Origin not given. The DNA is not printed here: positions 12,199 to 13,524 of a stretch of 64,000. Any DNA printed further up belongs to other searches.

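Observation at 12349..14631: Uncharacterised three-gene cargo between integrase and tRNA: a candidate novel defence module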

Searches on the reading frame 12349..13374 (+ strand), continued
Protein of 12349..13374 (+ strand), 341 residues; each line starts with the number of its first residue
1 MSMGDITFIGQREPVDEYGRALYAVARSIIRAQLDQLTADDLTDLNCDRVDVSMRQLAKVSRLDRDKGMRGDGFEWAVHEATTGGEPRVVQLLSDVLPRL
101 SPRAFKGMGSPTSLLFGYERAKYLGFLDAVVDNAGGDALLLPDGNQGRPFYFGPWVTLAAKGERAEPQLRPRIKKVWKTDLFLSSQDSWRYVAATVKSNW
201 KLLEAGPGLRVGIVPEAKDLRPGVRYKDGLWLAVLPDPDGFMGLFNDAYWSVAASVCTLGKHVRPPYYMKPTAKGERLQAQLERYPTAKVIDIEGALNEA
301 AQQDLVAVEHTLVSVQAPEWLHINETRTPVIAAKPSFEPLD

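Call 67: find_related_loci(query=A4, collection=metagenome_contigs, flank=8000)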
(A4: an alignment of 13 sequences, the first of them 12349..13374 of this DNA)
Query A4 (341 aa) in metagenome_contigs; peptide patterns used: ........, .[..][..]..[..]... (x = any residue, [..] = any of these).
174 stretches matched a pattern; 102 encode a relative of the query (tblastn E <= 1e-3); the best 80 are kept; 80 distinct loci.
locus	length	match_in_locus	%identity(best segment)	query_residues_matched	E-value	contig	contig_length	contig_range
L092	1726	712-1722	74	3-341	0e+0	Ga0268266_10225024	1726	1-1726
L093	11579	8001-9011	73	6-341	7e-166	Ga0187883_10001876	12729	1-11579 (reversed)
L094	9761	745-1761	69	2-341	3e-154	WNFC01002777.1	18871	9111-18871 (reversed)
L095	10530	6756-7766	66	3-341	5e-151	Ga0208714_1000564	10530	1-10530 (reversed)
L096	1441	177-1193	68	2-341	4e-165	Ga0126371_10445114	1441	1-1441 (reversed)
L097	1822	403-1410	65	3-341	4e-160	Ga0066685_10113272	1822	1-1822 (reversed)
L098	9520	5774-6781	63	3-341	3e-147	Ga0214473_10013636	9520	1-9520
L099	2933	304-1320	66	4-341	2e-154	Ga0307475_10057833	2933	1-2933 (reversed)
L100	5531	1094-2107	64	3-341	4e-148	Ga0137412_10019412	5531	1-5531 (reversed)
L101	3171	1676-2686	64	2-341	2e-153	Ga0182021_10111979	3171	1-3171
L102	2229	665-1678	64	3-341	4e-154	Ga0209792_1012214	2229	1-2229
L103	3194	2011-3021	64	3-341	3e-149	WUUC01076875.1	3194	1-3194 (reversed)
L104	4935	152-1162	65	3-341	4e-145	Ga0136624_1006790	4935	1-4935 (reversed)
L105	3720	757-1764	66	5-341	5e-147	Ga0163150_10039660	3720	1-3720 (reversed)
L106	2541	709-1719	65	3-341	2e-150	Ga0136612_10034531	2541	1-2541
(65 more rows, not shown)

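Call 68: find_related_loci(query=A4, collection=viral_contigs, flank=8000)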
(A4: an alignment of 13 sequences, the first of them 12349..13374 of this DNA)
Query A4 (341 aa) in viral_contigs; peptide patterns used: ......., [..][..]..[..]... (x = any residue, [..] = any of these).
52 stretches matched a pattern; 9 encode a relative of the query (tblastn E <= 1e-3); 9 distinct loci.
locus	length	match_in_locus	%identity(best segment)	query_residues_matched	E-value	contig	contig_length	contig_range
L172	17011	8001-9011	67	4-341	4e-153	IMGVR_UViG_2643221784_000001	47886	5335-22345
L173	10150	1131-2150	63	1-341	4e-146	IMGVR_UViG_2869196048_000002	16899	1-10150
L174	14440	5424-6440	62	4-341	1e-136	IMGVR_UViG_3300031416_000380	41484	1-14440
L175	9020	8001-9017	61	3-340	4e-134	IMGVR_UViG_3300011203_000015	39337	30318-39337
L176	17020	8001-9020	59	3-340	1e-128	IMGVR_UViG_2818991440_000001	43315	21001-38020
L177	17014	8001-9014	57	6-340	1e-117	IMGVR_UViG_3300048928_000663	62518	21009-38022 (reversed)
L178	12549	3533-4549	54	6-341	1e-116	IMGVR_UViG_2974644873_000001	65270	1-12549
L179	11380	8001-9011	64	4-341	2e-148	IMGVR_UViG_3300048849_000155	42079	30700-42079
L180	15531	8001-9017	61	4-341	7e-136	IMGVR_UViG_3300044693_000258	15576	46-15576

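Call 83: search_dna_similar(query=window:12349-13374:+, collection=plasmids, mode=protein, max_rows=20)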
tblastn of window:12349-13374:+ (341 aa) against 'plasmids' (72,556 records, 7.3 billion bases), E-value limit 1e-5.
Records with a match: 4; places in all: 4; records where one place covers at least 80% of the query: 1.
Best place of each record, by identity: <60% 4.
By first word of the organism name: Streptomyces 3; Micromonospora 1.
By predicted mobility (MOB-suite, as given by PLSDB): non-mobilizable 3; mobilizable 1.
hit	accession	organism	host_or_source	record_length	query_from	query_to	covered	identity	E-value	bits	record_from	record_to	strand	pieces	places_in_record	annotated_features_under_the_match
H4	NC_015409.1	Micromonospora maris AB-18-032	-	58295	11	337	96%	29.2%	2e-14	82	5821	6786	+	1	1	hypothetical protein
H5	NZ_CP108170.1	Streptomyces sp. NBC_00148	-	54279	11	257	72%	33.2%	5e-19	96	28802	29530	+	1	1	hypothetical protein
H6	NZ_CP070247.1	Streptomyces californicus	DSMZ Isolate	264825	11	257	72%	32.8%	7e-16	86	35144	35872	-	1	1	hypothetical protein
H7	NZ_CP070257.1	Streptomyces californicus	DSMZ Isolate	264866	11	257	72%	32.8%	7e-16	86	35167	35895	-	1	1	hypothetical protein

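Call 92: search_protein_families(library=pfam, proteins=[P0299, P0300, P0295], max_evalue=0.01)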
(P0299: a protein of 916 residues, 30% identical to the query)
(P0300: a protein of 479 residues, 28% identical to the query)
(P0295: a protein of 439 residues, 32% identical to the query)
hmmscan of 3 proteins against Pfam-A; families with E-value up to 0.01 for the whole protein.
P0299 (916 aa): 6 families
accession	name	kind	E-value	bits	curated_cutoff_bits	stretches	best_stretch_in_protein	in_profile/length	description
PF01656.29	CbiA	-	5.5e-07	30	25.4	1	313-500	2-86/125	CobQ/CobB/MinD/ParA nucleotide binding domain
PF02706.20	Wzz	-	1.9e-06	28.5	25.5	1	19-88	11-81/91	Chain length determinant protein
PF13500.12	AAA_26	-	6.4e-05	23.3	27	0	312-335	3-26/198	AAA domain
PF13807.11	GNVR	-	9.3e-05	22.7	27.7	1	187-248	19-80/82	G-rich domain on putative tyrosine kinase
PF10609.15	ParA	-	0.00023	21.1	27.1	0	433-495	110-173/246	NUBPL iron-transfer P-loop NTPase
PF13614.12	AAA_31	-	0.0021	18.5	27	0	422-482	105-164/177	AAA domain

P0300 (479 aa): 0 families

P0295 (439 aa): 0 families

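Call 95: fold_search(model_id=the predicted structure, library=viral)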
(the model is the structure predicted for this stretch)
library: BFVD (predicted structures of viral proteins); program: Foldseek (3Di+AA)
matches with E <= 10: 115; with E <= 0.001: 0
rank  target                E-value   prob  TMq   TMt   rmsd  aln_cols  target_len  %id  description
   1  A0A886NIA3            1.9e-01  0.12  0.14  0.14  17.8       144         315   16  (no name in the UniProt tables at hand)
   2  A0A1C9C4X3            1.9e-01  0.11  0.13  0.09  19.1       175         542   13  Uncharacterized protein [Heterosigma akashiwo virus 01]
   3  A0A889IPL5            1.9e-01  0.04  0.14  0.12  23.5       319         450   12  Nucleocapsid (Fragment) [Culex phasma-like virus]
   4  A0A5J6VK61            6.7e-01  0.06  0.15  0.12  17.7       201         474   11  Uncharacterized protein [Megaviridae environmental sample]
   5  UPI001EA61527         8.5e-01  0.02  0.08  0.16  19.7       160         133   12  (no name look-up for this kind of identifier)
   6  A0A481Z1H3            1.1e+00  0.02  0.08  0.08  15.5       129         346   16  Uncharacterized protein [Mimivirus LCMiAC02]
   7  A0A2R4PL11            1.1e+00  0.01  0.12  0.09  19.5       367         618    9  (no name in the UniProt tables at hand)
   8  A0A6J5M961            1.4e+00  0.05  0.08  0.12  11.1        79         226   11  Uracil-DNA glycosylase-like [uncultured Caudovirales phage]
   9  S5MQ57                1.4e+00  0.02  0.07  0.12  14.3       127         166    9  Uncharacterized protein [Sinorhizobium phage phiM12]
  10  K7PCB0                1.4e+00  0.01  0.11  0.07  20.2       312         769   10  ORF22 [Cyprinid herpesvirus 2]
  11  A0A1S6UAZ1            1.5e+00  0.01  0.13  0.10  21.0       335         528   11  Structural protein [Serratia phage BF]
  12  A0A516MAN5            1.7e+00  0.03  0.08  0.08  14.2       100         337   10  (no name in the UniProt tables at hand)
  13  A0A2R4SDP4            1.9e+00  0.09  0.11  0.04   8.5        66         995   14  (no name in the UniProt tables at hand)
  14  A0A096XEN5            2.0e+00  0.04  0.12  0.27   7.7       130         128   12  Uncharacterized protein [Escherichia phage phi191]
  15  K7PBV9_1              2.2e+00  0.01  0.07  0.04  14.9       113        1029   12  Protein ORF42 [Cyprinid herpesvirus 1]
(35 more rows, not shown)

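Call 96: find_encoding_contigs(protein=P0121, flank=8000, max_places=3)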
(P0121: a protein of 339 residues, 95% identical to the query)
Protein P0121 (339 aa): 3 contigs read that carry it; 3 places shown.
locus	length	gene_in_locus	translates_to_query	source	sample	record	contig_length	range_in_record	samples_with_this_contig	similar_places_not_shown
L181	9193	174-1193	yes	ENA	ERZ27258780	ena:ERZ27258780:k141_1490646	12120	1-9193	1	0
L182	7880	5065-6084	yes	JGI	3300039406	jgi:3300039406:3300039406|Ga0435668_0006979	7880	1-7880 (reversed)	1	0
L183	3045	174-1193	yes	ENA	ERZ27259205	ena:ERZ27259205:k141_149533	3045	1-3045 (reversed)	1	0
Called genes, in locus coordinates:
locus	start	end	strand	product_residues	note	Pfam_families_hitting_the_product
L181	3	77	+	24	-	?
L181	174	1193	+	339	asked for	-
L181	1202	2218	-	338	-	PF00078:RVT_1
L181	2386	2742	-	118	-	-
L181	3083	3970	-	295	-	PF06240:COXG, PF10604:Polyketide_cyc2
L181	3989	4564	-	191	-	PF12804:NTP_transf_3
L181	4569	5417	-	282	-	PF02625:XdhC_CoxI (weak), PF13478:XdhC_C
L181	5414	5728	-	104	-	PF02625:XdhC_CoxI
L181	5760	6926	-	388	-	PF05762:VWA_CoxE, PF13519:VWA_2 (weak)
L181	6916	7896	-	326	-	PF13191:AAA_16, PF00004:AAA (faint), PF07728:AAA_5, PF13401:AAA_22 (weak)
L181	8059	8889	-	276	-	PF00941:FAD_binding_5, PF03450:CO_deh_flav_C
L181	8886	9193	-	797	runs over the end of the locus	PF01315:Ald_Xan_dh_C, PF02738:MoCoBD_1, PF20256:MoCoBD_2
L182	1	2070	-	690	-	?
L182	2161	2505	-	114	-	-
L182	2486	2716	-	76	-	-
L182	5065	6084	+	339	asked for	-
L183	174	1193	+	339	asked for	-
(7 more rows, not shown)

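Call 117: search_solved_structures(query=L181:1202-2602:-, max_evalue=1)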
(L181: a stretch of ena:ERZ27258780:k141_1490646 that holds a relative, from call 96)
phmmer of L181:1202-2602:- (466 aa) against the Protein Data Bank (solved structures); distinct sequences matched with E-value up to 1: 12.
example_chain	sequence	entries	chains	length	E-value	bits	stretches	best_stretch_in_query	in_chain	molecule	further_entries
7kft_D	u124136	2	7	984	0.0013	20.9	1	98-233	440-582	Cas6-RT-Cas1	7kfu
8bgj_A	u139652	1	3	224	0.032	16.3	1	154-228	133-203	RNA-directed DNA polymerase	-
6ar1_A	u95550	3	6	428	0.049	15.7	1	110-201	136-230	GsI-IIC RT | Trt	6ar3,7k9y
5hhl_A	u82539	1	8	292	0.065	15.3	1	112-204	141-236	Retron-type reverse transcriptase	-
9c0i_A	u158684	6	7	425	0.073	15.1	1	156-231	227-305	Reverse transcriptase/maturase family protein | Antiviral reverse transcriptase Drt2 | RNA-dependent DNA polymerase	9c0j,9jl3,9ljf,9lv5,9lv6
9lje_A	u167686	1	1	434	0.075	15.1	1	156-231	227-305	RNA-dependent DNA polymerase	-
5hhj_A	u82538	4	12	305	0.077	15.1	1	112-204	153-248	Retron-type reverse transcriptase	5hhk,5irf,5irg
6me0_C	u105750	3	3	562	0.08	15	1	159-235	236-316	Maturase reverse transcriptase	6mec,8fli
7uim_D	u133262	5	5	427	0.13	14.3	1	112-203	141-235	Group II intron reverse transcriptase/maturase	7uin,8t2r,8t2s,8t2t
9wy8_A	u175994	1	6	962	0.15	14.1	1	158-268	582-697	Maltose/maltodextrin-binding periplasmic protein,Reverse transcriptase domain-containing p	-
4yj4_A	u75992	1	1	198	0.66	12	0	3-77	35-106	Bcl-2-like protein 1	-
3ihe_A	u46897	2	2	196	0.78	11.7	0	3-77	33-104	Bcl-2-like protein 1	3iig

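Call 118: search_dna_similar(query=L181:1202-2218:-, collection=phages, mode=protein, max_rows=10)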
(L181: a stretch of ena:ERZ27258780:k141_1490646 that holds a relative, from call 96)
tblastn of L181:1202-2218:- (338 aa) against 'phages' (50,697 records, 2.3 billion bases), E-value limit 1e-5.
No match.
